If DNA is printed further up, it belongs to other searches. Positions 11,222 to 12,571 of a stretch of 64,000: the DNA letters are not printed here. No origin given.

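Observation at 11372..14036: Candidate undescribed two-gene system: 349-aa unknown protein translationally coupled to a 542-aa SMC/RecF-like ATPase with a catalytically degenerate head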

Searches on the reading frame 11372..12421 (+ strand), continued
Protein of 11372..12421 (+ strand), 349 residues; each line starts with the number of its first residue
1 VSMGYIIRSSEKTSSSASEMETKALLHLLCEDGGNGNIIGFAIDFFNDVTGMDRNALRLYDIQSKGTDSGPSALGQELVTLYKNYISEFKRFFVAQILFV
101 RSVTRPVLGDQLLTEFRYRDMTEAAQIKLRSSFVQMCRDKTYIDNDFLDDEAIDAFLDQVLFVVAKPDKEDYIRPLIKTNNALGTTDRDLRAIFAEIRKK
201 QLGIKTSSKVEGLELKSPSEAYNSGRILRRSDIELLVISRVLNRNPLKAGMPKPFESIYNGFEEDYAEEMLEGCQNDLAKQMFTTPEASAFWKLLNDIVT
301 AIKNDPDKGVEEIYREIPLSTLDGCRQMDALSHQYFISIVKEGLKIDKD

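Call 74: search_protein_representatives(alignment_id=A1)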
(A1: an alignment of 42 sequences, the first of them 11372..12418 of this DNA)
Query: 42 sequences, 345 profile positions. Proteins with E-value up to 0.001 (for the whole library): 411; up to 1e-10: 319; up to 1e-30: 173. The best 150 are listed.
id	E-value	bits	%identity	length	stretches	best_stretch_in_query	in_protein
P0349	4.6e-145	499.7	-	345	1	1-344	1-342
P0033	1.3e-144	498.2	-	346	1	1-344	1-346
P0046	1.4e-138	478.4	-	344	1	1-344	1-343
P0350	5.0e-127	440.4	-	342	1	1-344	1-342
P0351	8.8e-125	433.0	-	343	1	1-344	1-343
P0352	6.6e-116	403.8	-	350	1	1-343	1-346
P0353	3.6e-115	401.4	-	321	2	1-175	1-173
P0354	4.4e-115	401.1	-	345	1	3-344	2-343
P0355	1.7e-114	399.2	-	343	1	1-344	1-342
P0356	2.2e-113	395.5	-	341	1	1-343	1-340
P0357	2.0e-112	392.4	-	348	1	1-344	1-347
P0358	1.5e-111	389.5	-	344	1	1-343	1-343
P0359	2.4e-110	385.5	-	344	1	1-344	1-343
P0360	4.5e-108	378.1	-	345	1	1-343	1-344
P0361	5.0e-108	377.9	-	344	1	1-343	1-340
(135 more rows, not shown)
